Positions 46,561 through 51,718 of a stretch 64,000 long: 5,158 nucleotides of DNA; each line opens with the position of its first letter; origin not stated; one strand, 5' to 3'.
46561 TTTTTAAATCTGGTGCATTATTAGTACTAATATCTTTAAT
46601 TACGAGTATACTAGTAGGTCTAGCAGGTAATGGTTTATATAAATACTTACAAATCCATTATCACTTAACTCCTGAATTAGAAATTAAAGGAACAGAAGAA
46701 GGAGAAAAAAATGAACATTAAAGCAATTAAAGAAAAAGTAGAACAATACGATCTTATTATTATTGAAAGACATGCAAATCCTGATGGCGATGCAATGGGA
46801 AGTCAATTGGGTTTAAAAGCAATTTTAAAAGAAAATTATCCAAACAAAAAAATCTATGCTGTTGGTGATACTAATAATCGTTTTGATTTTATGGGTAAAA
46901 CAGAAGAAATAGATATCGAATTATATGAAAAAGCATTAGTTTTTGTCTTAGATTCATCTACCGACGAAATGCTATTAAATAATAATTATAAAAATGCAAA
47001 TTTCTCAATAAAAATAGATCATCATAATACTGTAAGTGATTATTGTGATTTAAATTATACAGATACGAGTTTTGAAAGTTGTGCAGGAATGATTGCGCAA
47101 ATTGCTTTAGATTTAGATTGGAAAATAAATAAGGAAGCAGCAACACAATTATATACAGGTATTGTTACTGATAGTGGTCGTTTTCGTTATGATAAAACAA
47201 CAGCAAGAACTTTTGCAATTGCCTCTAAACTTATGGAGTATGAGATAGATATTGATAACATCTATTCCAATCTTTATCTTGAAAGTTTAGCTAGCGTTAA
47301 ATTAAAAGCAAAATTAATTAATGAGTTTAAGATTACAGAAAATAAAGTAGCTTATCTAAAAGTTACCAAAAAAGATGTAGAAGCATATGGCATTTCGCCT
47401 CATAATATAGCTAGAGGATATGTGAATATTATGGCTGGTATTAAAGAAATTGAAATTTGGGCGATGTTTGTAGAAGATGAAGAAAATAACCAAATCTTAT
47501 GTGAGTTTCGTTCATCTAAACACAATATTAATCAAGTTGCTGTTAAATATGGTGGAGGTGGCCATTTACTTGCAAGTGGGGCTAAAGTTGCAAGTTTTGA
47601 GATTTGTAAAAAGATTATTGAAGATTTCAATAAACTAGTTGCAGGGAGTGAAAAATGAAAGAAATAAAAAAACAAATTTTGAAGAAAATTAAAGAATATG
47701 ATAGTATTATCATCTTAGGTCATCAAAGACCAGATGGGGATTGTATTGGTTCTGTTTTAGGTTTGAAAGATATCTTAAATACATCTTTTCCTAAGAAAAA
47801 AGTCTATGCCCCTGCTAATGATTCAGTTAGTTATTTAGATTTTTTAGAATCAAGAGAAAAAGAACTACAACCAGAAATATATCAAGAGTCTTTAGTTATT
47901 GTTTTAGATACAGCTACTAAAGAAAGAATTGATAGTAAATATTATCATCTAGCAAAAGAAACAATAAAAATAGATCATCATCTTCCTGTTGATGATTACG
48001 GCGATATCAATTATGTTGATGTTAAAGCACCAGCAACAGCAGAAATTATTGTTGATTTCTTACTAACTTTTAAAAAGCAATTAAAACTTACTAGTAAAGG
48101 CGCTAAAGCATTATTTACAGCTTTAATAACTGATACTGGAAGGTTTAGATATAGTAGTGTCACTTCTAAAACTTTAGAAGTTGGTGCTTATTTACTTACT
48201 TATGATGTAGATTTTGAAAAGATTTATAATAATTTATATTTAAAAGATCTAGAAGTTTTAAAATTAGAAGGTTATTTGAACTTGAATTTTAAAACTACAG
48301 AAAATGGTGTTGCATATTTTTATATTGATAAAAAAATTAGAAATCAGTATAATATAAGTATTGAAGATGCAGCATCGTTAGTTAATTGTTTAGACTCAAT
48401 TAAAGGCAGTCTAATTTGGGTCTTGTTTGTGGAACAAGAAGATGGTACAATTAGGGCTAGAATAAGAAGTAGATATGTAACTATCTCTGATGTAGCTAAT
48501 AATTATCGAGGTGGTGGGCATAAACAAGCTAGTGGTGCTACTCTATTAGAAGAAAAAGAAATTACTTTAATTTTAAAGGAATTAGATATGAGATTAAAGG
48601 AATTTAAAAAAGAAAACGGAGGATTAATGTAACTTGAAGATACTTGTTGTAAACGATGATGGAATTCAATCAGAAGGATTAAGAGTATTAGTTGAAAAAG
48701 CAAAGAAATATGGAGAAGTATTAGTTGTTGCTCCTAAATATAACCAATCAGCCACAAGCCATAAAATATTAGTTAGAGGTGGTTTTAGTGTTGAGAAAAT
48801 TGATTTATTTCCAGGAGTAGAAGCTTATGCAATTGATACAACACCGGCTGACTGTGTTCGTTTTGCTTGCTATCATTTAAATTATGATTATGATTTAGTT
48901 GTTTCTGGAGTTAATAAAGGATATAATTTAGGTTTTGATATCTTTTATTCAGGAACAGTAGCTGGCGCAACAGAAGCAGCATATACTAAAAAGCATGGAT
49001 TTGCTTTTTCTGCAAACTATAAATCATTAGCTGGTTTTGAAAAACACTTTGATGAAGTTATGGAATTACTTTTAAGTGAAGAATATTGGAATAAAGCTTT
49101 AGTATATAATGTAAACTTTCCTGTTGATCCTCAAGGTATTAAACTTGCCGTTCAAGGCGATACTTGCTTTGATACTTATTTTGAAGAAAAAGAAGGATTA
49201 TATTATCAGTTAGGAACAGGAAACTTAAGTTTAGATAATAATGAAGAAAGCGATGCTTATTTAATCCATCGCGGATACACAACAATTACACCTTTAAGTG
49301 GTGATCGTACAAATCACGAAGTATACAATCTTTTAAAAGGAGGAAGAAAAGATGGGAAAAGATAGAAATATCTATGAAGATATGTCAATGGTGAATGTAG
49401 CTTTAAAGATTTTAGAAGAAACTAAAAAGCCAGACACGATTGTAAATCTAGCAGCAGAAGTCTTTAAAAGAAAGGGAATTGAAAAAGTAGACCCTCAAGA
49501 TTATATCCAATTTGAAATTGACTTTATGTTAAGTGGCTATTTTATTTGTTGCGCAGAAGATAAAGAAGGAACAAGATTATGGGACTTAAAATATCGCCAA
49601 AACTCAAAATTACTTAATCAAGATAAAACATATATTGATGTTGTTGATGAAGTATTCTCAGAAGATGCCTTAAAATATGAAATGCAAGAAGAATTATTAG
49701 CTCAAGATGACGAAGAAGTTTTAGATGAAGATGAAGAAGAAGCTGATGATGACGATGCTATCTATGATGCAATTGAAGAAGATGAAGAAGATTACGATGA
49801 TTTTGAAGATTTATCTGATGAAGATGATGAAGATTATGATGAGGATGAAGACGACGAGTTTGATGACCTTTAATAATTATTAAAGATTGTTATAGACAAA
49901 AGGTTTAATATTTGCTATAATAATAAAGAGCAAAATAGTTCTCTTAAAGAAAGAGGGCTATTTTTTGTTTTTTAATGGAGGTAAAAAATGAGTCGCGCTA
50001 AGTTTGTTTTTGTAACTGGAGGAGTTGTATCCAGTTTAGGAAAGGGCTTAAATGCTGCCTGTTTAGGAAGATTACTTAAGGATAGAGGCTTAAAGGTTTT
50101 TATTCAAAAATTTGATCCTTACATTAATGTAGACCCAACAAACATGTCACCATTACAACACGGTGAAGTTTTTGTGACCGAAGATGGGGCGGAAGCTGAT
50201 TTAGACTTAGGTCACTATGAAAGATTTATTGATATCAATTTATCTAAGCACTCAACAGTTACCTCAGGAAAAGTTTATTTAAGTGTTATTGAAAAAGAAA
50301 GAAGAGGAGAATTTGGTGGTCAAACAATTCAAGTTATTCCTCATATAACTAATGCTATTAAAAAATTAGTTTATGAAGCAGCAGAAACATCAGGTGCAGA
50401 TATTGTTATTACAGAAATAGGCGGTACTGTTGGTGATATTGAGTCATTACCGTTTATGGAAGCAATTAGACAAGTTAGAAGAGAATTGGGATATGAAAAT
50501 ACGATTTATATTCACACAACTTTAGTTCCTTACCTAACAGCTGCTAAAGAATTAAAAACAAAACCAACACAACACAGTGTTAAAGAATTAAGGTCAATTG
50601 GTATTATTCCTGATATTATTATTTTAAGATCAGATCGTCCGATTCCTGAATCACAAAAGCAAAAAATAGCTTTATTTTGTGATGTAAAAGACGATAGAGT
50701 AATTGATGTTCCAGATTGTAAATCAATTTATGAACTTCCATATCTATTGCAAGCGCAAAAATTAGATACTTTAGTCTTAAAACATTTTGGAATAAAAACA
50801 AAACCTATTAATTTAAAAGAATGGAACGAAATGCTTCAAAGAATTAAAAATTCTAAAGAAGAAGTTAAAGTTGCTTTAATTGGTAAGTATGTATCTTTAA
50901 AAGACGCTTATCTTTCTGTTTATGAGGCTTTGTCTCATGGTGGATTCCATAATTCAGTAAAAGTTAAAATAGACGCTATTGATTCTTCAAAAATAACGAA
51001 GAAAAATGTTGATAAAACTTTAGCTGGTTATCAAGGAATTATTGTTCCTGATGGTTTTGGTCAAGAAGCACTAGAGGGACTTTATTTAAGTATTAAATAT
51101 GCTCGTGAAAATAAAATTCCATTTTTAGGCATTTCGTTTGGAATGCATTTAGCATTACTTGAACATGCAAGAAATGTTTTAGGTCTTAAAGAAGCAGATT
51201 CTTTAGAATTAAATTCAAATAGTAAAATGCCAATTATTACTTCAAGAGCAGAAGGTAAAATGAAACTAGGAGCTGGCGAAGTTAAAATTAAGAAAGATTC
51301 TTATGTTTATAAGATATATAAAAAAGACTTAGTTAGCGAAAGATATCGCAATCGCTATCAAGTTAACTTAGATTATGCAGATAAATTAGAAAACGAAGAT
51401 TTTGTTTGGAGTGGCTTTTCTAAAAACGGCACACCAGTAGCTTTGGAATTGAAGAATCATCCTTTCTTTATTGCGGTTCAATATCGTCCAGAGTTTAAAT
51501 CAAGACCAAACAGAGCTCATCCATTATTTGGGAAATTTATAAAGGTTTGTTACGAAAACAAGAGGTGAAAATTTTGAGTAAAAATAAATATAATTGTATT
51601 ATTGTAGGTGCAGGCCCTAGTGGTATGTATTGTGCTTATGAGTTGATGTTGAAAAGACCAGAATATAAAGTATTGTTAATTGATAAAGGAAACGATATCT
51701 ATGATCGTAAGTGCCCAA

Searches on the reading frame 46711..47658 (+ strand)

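Call 60: search_protein_families(library=pfam, proteins=[window:46711-47658:+], max_evalue=0.001)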
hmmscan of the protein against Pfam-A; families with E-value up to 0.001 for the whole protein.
window:46711-47658:+ (315 aa): 2 families
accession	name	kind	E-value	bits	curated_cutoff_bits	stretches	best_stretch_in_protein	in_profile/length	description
PF01368.27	DHH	-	1.1e-15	58.5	28.1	1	16-151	2-125/125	DHH family, N-terminal domain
PF02272.25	DHHA1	-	3.8e-08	34.1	25.9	1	232-310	16-100/102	DHHA1 domain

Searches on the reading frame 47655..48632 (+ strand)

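Call 60: search_protein_families(library=pfam, proteins=[window:47655-48632:+], max_evalue=0.001)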
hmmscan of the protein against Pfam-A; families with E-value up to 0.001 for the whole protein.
window:47655-48632:+ (325 aa): 2 families
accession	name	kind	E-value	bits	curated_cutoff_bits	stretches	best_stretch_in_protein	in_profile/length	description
PF01368.27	DHH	-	1.9e-18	67.4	28.1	1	18-156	2-124/125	DHH family, N-terminal domain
PF02272.25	DHHA1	-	1.1e-13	51.9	25.9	1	220-316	5-102/102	DHHA1 domain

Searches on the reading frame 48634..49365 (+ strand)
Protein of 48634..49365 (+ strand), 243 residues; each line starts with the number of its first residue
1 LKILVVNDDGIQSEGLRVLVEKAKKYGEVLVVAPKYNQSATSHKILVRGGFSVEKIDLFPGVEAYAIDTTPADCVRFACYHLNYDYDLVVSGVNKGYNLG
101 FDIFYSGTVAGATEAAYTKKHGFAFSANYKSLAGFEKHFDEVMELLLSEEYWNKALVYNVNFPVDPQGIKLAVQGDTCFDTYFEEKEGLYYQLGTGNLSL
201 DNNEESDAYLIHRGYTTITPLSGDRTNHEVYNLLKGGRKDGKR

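Call 60: search_protein_families(library=pfam, proteins=[window:48634-49365:+], max_evalue=0.001)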
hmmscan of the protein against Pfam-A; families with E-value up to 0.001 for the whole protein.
window:48634-49365:+ (243 aa): 1 family
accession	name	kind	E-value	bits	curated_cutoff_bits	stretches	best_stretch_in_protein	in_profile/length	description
PF01975.23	SurE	-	1.2e-45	156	22.1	1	3-175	1-183/189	Survival protein SurE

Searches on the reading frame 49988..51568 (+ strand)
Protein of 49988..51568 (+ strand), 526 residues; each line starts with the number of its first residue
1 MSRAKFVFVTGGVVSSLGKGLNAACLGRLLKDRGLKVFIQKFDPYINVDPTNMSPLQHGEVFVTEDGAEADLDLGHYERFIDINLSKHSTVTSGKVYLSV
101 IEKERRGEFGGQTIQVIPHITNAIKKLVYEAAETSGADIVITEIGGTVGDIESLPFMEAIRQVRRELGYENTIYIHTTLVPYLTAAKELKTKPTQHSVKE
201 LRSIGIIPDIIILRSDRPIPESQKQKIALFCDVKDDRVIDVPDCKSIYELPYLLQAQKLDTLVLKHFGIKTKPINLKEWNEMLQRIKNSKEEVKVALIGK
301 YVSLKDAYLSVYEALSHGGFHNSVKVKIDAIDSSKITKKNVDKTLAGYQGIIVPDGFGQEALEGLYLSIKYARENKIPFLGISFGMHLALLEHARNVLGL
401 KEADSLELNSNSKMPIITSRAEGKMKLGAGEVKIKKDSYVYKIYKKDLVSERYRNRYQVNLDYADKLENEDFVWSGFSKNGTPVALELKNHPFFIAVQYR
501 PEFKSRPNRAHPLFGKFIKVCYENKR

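Call 90: search_protein_families(library=pfam, proteins=[window:49988-51568:+], max_evalue=0.00001)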
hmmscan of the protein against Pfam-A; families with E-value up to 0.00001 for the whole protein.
window:49988-51568:+ (526 aa): 2 families
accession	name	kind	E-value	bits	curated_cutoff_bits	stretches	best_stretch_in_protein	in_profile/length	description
PF06418.20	CTP_synth_N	-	1.6e-123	411.7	26.1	1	5-268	1-264/265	CTP synthase N-terminus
PF00117.34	GATase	-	4.4e-27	95.4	22.8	1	304-519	2-189/190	Glutamine amidotransferase class-I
